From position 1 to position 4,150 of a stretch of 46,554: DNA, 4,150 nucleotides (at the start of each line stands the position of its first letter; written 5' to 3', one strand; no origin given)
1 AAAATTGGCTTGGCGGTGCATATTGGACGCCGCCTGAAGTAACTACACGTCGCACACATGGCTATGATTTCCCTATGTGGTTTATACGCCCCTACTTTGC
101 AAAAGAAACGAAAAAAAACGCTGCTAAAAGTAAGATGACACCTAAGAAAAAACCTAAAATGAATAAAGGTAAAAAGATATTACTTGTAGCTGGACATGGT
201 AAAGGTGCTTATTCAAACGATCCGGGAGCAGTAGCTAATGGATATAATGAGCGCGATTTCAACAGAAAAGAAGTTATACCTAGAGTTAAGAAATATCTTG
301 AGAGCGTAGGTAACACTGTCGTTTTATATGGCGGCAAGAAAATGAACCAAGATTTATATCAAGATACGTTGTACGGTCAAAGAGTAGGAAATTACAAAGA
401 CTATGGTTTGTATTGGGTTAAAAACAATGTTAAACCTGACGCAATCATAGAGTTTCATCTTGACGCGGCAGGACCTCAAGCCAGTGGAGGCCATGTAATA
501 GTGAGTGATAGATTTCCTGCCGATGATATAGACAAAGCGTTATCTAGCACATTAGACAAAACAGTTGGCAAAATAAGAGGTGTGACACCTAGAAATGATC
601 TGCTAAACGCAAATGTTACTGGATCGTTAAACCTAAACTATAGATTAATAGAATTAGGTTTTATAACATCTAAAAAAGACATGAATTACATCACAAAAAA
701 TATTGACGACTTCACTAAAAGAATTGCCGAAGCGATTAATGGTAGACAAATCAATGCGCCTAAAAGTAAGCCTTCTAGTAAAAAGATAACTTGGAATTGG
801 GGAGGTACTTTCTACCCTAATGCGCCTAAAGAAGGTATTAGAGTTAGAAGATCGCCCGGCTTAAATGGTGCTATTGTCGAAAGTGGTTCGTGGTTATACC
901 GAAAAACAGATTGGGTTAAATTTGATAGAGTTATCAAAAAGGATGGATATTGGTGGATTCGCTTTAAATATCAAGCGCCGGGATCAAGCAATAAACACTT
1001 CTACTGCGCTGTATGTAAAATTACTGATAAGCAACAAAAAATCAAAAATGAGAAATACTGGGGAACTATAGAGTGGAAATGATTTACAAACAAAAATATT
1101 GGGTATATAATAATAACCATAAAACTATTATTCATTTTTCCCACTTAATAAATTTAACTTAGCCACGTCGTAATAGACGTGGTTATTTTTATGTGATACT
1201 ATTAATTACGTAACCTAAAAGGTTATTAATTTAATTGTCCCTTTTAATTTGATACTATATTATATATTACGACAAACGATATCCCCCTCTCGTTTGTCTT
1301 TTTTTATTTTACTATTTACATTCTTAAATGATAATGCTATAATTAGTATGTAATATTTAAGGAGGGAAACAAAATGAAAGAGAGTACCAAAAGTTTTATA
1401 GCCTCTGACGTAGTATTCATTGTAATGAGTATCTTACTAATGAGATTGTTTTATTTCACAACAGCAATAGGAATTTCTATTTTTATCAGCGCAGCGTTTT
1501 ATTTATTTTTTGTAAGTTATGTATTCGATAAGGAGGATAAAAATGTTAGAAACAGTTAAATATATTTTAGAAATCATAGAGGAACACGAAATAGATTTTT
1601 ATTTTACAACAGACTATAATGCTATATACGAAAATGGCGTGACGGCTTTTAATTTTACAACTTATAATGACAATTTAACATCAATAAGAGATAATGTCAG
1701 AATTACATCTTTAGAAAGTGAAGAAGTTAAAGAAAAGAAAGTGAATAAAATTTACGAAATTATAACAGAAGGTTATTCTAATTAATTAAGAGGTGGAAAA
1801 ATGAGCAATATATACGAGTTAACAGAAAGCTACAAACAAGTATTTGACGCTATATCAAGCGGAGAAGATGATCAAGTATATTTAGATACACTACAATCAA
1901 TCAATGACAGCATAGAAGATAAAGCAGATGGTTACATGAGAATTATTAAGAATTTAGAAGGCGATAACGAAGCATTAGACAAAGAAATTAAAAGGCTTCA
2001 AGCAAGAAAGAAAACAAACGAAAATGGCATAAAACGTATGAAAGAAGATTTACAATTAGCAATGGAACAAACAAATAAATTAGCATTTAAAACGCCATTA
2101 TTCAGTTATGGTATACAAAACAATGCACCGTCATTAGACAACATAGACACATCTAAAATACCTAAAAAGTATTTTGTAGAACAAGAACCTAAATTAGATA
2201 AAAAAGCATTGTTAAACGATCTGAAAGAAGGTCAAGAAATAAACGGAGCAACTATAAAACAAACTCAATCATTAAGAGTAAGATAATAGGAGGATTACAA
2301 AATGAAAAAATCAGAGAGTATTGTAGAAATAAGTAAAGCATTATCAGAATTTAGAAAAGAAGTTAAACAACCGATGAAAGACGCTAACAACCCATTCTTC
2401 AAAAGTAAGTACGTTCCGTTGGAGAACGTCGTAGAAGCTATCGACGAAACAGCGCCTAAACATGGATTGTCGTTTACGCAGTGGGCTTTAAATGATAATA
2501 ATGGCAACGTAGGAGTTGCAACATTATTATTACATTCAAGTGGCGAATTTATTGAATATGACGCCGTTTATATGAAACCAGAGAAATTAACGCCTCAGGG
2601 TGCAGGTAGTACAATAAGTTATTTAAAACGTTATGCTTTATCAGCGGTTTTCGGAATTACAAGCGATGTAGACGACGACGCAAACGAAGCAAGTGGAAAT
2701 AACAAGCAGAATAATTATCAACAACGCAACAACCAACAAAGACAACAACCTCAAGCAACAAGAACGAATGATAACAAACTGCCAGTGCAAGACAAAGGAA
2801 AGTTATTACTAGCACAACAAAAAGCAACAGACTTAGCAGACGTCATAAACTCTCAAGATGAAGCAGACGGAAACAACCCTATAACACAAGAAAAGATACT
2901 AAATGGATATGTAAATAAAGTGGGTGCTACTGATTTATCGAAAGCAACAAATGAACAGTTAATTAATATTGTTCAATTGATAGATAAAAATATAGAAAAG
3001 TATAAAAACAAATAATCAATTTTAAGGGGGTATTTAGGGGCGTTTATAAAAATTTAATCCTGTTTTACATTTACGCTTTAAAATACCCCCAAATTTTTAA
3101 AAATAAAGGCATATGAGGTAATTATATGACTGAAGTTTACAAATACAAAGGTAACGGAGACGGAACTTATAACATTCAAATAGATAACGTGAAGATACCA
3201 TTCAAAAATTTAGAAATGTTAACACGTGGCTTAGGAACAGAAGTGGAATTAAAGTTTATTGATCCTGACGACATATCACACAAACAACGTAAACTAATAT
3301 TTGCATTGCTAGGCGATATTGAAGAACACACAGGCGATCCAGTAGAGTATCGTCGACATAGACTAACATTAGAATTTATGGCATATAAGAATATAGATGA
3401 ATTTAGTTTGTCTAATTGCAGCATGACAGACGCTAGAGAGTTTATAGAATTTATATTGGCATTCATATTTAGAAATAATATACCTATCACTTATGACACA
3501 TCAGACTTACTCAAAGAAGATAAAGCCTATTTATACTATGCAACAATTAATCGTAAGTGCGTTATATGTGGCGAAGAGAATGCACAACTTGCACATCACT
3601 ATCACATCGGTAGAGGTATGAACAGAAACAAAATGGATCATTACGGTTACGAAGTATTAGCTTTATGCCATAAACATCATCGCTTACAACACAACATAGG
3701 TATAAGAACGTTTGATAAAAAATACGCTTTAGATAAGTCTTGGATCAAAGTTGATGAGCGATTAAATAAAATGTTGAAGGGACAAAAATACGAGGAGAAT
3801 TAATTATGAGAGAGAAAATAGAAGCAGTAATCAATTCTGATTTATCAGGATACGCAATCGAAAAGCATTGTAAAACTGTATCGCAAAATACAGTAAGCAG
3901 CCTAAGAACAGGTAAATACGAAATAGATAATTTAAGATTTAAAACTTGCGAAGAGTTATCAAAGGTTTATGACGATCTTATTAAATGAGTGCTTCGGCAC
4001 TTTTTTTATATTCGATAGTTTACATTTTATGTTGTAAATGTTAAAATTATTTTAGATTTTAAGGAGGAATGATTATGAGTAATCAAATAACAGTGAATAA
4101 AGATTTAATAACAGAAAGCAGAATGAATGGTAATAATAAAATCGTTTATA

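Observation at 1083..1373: No lysogeny module: a temperate-type siphovirus gene order with integrase, repressor and attP replaced by a 290-bp terminator-promoter spacer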

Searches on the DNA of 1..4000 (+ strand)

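Call 3: search_dna_similar(query=window:1-4000:+, collection=phages, mode=near, max_rows=30)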
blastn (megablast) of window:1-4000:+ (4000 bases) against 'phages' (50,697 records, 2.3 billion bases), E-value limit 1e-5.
Records with a match: 10; places in all: 12; records where one place covers at least 80% of the query: 4.
Best place of each record, by identity: 95-99% 2; 90-95% 7; 60-80% 1.
By first word of the organism name: Staphylococcus 10.
By host as written in the record: Staphylococcus epidermidis LM1680 2; Staphylococcus epidermidis 36-1 2; Staphylococcus epidermidis 1457 1; Staphylococcus epidermidis SE14 1; Staphylococcus sp. 1; Staphylococcus caprae IME1323 1; Staphylococcus epidermidis HD21-2 1; Staphylococcus haemolyticus 1.
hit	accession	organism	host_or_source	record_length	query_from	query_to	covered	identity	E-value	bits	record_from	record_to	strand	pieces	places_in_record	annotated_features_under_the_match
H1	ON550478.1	Staphylococcus phage Sazerac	Staphylococcus epidermidis LM1680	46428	1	4000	100%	98.3%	0e+0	7007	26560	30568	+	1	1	putative amidase | putative recombinase | hypothetical protein (x4) | transmembrane protein | terminator (x2) | and 1 other names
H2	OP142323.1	Staphylococcus phage Lacachita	Staphylococcus epidermidis 1457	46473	1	4000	100%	95.1%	0e+0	6294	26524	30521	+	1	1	endolysin | ERF family protein | putative HNHc nuclease | resistance protein | hypothetical protein (x3) | and 2 other names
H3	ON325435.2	Staphylococcus phage CUB-EPI_14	Staphylococcus epidermidis SE14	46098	1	4000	90%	91.8%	0e+0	4985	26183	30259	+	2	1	lysin | putative ssDNA-binding protein | putative HNHc nuclease | hypothetical protein (x3)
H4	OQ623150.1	Staphylococcus phage Southeast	Staphylococcus epidermidis LM1680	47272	1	3923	88%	92.6%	0e+0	5032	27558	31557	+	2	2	putative amidase | ERF family protein | putative HNHc nuclease | hypothetical protein (x4) | terminator (x2) | and 1 other names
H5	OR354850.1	Staphylococcus phage S-CoN_Ph27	Staphylococcus sp.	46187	1142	4000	61%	91.9%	0e+0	3426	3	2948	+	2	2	hypothetical protein (x7) | Gam-like end protection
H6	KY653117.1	Staphylococcus phage IME1323_01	Staphylococcus caprae IME1323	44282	1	1083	27%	75.7%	3e-143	516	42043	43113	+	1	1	N-acetylmuramoyl-L-alanine amidase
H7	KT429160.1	Staphylococcus phage SPbeta-like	Staphylococcus epidermidis 36-1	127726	173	233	2%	93.4%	9e-15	90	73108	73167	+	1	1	N-acetylmuramoyl-L-alanine amidase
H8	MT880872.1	Staphylococcus phage PhiSepi-HH3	Staphylococcus epidermidis HD21-2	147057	173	233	2%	93.4%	9e-15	90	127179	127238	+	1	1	hypothetical protein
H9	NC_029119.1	Staphylococcus phage SPbeta-like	Staphylococcus epidermidis 36-1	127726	173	233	2%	93.4%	9e-15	90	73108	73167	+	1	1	endolysin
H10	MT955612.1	Staphylococcus phage SPbeta-like 2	Staphylococcus haemolyticus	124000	173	233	2%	93.4%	9e-15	90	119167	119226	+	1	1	N-acetylmuramoyl-L-alanine amidase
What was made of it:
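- On Lacachita/CUB-EPI_14/Sazerac genus of S. epidermidis siphoviruses: 98.3% to Sazerac, 95.1% to Lacachita and 91.8% to CUB-EPI_14 over the first 4 kb (call 3).
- Closest known: Staphylococcus phages Sazerac. Same: 91-98% nucleotide identity (call 3).
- Identity: 98.3% to Sazerac over the 4 kb queried, and 91-95% to Lacachita, CUB-EPI_14 and Southeast (call 3).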

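Call 5: get_annotated_region(hit=H1, flank=3000)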
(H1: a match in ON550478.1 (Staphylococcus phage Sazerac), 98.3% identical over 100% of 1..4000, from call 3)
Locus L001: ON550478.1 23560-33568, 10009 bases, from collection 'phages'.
description: Staphylococcus phage Sazerac, complete genome.
organism: Staphylococcus phage Sazerac (NCBI taxid 2944657)
taxonomy: Viruses; Duplodnaviria; Heunggongvirae; Uroviricota; Caudoviricetes
host: Staphylococcus epidermidis LM1680; source: Urbana-Champaign wastewater; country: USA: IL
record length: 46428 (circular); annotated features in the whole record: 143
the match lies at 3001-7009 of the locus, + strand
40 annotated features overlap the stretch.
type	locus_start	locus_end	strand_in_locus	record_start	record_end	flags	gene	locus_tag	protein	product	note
CDS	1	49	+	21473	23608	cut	-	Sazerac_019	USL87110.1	hypothetical protein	Sazerac_019; Match to org_id=NC_003288.1_protein_id=NP_510951.1 locus_tag=phiETA_57 protein=similar to phage phi105 ...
regulatory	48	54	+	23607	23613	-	-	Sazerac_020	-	ribosome_binding_site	-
CDS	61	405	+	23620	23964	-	-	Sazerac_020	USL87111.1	hypothetical protein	Sazerac_020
regulatory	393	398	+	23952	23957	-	-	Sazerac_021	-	ribosome_binding_site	-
CDS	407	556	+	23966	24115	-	-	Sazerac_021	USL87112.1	hypothetical protein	Sazerac_021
regulatory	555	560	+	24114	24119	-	-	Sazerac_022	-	ribosome_binding_site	-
CDS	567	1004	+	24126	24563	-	-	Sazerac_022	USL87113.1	hypothetical protein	Sazerac_022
regulatory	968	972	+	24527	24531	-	-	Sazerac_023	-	ribosome_binding_site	-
CDS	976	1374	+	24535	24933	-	-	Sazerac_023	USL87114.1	hypothetical protein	Sazerac_023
regulatory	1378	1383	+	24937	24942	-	-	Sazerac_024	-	ribosome_binding_site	-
CDS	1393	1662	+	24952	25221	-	-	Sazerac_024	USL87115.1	putative holin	Sazerac_024; Match to org_id=NC_003288.1_protein_id=NP_510958.1 locus_tag=phiETA_64 protein=similar to phage phi PVL ...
regulatory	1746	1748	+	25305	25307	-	-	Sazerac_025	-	ribosome_binding_site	-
CDS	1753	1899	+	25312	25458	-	-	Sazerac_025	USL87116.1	hypothetical protein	Sazerac_025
regulatory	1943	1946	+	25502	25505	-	-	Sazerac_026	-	ribosome_binding_site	-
CDS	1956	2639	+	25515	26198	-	-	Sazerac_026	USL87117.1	hypothetical protein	Sazerac_026; Residue 8..214 hit to org_id=NC_005880.2_protein_id=YP_009041290.1 locus_tag=phageK_gp198 ...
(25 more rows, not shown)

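Call 6: get_annotated_region(hit=H3, flank=3000)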
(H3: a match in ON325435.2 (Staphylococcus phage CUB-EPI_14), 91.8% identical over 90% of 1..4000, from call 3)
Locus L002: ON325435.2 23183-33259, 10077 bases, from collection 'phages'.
description: Staphylococcus phage CUB-EPI_14, complete genome.
organism: Staphylococcus phage CUB-EPI_14 (NCBI taxid 2945941)
taxonomy: Viruses; Duplodnaviria; Heunggongvirae; Uroviricota; Caudoviricetes
host: Staphylococcus epidermidis SE14; source: sewage from Charite Hospital; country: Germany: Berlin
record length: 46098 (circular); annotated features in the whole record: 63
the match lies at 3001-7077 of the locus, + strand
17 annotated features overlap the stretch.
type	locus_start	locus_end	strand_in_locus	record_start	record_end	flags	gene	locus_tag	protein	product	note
CDS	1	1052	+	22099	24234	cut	-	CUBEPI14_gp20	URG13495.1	putative baseplate upper protein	-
CDS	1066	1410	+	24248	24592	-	-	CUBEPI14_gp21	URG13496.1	hypothetical protein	-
CDS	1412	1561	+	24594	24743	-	-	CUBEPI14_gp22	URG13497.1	putative XkdX family protein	-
CDS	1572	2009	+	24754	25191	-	-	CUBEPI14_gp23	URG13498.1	hypothetical protein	-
CDS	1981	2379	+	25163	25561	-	-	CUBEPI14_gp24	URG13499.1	hypothetical protein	-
CDS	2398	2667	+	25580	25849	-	-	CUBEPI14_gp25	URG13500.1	holin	-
CDS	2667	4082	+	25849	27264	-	-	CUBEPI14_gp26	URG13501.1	lysin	Phage lysin, N-acetylmuramoyl-L-alanine amidase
CDS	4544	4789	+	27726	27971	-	-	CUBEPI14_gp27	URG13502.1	hypothetical protein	-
CDS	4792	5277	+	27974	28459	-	-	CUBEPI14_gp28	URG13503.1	hypothetical protein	Phage protein (ACLAME 87)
CDS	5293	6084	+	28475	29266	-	-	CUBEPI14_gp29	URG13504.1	putative ssDNA-binding protein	-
CDS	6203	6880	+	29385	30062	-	-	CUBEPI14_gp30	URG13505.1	putative HNHc nuclease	-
CDS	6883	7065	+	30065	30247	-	-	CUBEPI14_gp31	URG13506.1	hypothetical protein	-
CDS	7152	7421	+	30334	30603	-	-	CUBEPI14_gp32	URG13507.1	hypothetical protein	-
CDS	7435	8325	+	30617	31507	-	-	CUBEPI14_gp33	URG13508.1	putative primosome protein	-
CDS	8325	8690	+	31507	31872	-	-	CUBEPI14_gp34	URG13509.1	hypothetical protein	-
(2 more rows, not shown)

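Call 21: search_dna_similar(query=window:1374-3012:+, collection=phages, mode=distant, max_rows=40)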
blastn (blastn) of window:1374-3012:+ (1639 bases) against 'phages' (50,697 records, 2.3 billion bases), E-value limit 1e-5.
Records with a match: 68; places in all: 68; records where one place covers at least 80% of the query: 2.
Best place of each record, by identity: 95-99% 2; 80-90% 4; 60-80% 62.
By first word of the organism name: Staphylococcus 57; Streptococcus 4; Listeria 4; Lysinibacillus 1; Brochothrix 1; Bacteriophage 1.
By host as written in the record: Staphylococcus aureus 17; Staphylococcus sp. 10; - 6; Listeria monocytogenes 4; Staphylococcus epidermidis 3; Staphylococcus epidermidis LM1680 2; Staphylococcus epidermidis IME1348 2; Staphylococcus aureus 1 2; and 20 more.
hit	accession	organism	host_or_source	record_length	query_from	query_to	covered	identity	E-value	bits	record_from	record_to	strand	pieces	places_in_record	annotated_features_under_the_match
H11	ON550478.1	Staphylococcus phage Sazerac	Staphylococcus epidermidis LM1680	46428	1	1639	100%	98.8%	0e+0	2869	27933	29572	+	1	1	putative recombinase | hypothetical protein (x2) | transmembrane protein | ribosome_binding_site (x3)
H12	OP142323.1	Staphylococcus phage Lacachita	Staphylococcus epidermidis 1457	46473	1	1639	100%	95.7%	0e+0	2645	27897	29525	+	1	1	ERF family protein | resistance protein | hypothetical protein (x2)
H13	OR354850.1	Staphylococcus phage S-CoN_Ph27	Staphylococcus sp.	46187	1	1639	75%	86.9%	0e+0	1487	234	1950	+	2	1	hypothetical protein (x4) | Gam-like end protection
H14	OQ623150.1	Staphylococcus phage Southeast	Staphylococcus epidermidis LM1680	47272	1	1639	75%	85.0%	0e+0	1395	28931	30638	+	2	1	ERF family protein | hypothetical protein (x3) | ribosome_binding_site (x3)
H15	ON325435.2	Staphylococcus phage CUB-EPI_14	Staphylococcus epidermidis SE14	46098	1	1639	75%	84.6%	0e+0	1368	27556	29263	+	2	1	putative ssDNA-binding protein | hypothetical protein (x2)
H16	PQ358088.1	Staphylococcus phage TPWB-09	Staphylococcus sp.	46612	425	1524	62%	71.6%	1e-121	505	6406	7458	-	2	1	Erf-like ssDNA annealing protein | Gam-like end protection protein | hypothetical protein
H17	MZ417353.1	Staphylococcus phage PG-2021_93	Staphylococcus epidermidis S414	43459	428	913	30%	67.5%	2e-31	144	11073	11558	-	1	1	record has no annotation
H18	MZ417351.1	Staphylococcus phage PG-2021_90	Staphylococcus epidermidis NCC 100655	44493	428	890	28%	67.9%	7e-31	142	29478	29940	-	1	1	record has no annotation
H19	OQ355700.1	Staphylococcus phage vB_SepS_BE21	Staphylococcus epidermidis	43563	428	890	28%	67.9%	7e-31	142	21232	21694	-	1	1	Gam-like end protection | hypothetical protein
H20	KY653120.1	Staphylococcus phage IME1348_01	Staphylococcus epidermidis IME1348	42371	428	890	28%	66.5%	6e-25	122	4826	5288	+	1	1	hypothetical protein (x2)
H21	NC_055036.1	Staphylococcus phage IME1348_01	Staphylococcus epidermidis IME1348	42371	428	890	28%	66.5%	6e-25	122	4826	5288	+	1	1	Mu Gam-like end protection | hypothetical protein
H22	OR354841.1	Staphylococcus phage S-CoN_Ph18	Staphylococcus sp.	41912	428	890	28%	66.0%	3e-22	113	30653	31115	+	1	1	Gam-like end protection | hypothetical protein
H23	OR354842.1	Staphylococcus phage S-CoN_Ph19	Staphylococcus sp.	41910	428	890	28%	66.0%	3e-22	113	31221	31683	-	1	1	Gam-like end protection | hypothetical protein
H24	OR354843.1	Staphylococcus phage S-CoN_Ph20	Staphylococcus sp.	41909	428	890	28%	66.0%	3e-22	113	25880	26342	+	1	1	Gam-like end protection | hypothetical protein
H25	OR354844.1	Staphylococcus phage S-CoN_Ph21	Staphylococcus sp.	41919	428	890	28%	66.0%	3e-22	113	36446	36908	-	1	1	Gam-like end protection | hypothetical protein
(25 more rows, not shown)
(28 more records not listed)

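Call 23: get_annotated_region(hit=H16, flank=7000)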
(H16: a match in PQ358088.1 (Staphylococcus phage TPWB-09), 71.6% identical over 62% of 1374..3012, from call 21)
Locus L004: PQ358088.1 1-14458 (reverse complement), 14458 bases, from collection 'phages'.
description: Staphylococcus phage TPWB-09, complete genome.
organism: Staphylococcus phage TPWB-09 (NCBI taxid 3388605)
taxonomy: Viruses
host: Staphylococcus sp.; source: Tabanus par; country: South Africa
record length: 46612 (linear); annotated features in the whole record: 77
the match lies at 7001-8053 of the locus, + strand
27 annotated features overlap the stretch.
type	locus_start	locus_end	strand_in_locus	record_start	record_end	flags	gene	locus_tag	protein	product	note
CDS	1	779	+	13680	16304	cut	-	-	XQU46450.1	pre-neck appendage protein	-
CDS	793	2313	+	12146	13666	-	-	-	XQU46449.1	minor tail protein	-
CDS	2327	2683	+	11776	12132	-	-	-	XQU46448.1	tail fiber protein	-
CDS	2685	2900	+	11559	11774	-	-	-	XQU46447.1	hypothetical protein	-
CDS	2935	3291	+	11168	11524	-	-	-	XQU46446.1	hypothetical protein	-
CDS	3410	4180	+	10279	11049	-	-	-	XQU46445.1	holin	-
CDS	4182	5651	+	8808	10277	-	-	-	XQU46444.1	endolysin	-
CDS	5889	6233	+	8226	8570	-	-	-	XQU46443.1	hypothetical protein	-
CDS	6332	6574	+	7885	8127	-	-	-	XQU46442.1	hypothetical protein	-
CDS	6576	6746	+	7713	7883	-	-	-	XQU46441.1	hypothetical protein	-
CDS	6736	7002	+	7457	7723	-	-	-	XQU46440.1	hypothetical protein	-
CDS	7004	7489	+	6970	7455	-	-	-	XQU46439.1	Gam-like end protection protein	Mu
CDS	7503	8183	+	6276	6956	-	-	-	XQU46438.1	Erf-like ssDNA annealing protein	-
CDS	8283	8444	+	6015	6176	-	-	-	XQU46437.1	hypothetical protein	-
CDS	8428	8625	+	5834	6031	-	-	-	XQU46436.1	hypothetical protein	-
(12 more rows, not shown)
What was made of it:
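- Closest known: Staphylococcus phage TPWB-09. Different: It has annotated Ant and transcriptional-repressor genes further downstream, on the same strand (call 23).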

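Call 30: get_annotated_region(hit=H2, flank=2500)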
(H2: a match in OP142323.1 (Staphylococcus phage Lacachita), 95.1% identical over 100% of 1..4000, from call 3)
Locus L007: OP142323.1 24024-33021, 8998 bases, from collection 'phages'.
description: Staphylococcus phage Lacachita, complete genome.
organism: Staphylococcus phage Lacachita (NCBI taxid 2973490)
taxonomy: Viruses; Duplodnaviria; Heunggongvirae; Uroviricota; Caudoviricetes
host: Staphylococcus epidermidis 1457; source: influent from wastewater treatment plant; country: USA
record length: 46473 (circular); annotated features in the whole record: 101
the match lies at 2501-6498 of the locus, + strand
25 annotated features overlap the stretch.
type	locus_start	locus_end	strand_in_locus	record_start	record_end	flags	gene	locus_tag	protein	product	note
CDS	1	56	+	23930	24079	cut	-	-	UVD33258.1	XkdX family protein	-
CDS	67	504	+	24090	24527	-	-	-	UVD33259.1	hypothetical protein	-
CDS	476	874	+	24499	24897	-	-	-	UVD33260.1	hypothetical protein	-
CDS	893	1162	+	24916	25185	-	-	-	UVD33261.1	holin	-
regulatory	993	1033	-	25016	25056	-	-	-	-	terminator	putative rho-independent terminator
CDS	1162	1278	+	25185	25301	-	-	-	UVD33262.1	hypothetical protein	-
ncRNA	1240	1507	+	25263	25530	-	-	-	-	Group I catalytic intron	-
CDS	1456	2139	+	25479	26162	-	-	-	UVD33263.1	AP2 domain-containing protein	-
CDS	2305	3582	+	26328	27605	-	-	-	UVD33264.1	endolysin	-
regulatory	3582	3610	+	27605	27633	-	-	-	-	promoter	putative promoter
regulatory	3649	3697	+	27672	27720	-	-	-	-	terminator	putative rho-independent terminator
regulatory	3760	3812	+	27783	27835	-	-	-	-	terminator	putative rho-independent terminator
regulatory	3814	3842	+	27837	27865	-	-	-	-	promoter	putative promoter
CDS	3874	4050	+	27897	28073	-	-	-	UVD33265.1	hypothetical protein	-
CDS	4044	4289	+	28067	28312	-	-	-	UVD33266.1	hypothetical protein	-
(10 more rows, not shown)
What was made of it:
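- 1083..1111 (+): P1: promoter-like site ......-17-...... (11/12), directly after the lysin stop codon. It points at terminator 1. Annotated as a putative promoter in Lacachita (call 30).
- Closest known: Staphylococcus phages Sazerac. Same: Lacachita's GenBank record already annotates promoter, terminator, terminator, promoter in this gap (call 30).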

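Call 31: get_annotated_region(hit=H4, flank=2500)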
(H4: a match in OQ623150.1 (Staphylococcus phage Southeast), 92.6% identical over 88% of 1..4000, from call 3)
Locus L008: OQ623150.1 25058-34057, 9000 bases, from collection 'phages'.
description: Staphylococcus phage Southeast, complete genome.
organism: Staphylococcus phage Southeast (NCBI taxid 3034680)
taxonomy: Viruses
host: Staphylococcus epidermidis LM1680; source: wastewater; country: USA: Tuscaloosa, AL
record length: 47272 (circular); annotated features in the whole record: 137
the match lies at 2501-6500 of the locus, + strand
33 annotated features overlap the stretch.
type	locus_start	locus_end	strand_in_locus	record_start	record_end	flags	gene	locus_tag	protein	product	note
CDS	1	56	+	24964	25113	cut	-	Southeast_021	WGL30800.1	XkdX family protein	Southeast_021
CDS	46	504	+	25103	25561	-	-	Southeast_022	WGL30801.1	hypothetical protein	Southeast_022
regulatory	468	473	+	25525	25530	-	-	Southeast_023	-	ribosome_binding_site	-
CDS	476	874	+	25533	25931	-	-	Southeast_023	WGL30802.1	hypothetical protein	Southeast_023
regulatory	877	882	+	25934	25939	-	-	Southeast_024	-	ribosome_binding_site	-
CDS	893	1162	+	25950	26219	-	-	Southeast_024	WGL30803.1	putative holin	Southeast_024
regulatory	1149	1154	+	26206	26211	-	-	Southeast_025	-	ribosome_binding_site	-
CDS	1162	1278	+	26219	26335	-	-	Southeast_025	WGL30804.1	hypothetical protein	Southeast_025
regulatory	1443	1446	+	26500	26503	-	-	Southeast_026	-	ribosome_binding_site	-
CDS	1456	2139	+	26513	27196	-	-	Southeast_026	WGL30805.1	hypothetical protein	Southeast_026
CDS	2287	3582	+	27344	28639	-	-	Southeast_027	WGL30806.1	putative amidase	Southeast_027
regulatory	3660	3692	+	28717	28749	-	-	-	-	terminator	-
regulatory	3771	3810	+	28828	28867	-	-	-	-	terminator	-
regulatory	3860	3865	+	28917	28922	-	-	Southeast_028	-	ribosome_binding_site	-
CDS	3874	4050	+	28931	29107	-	-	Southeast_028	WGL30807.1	hypothetical protein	Southeast_028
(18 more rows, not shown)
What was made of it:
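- Checked: It is also annotated as a terminator in Sazerac, Lacachita and Southeast (calls 5, 30, 31).
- The same promoters and terminators are annotated independently in three GenBank records (calls 5, 30, 31).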
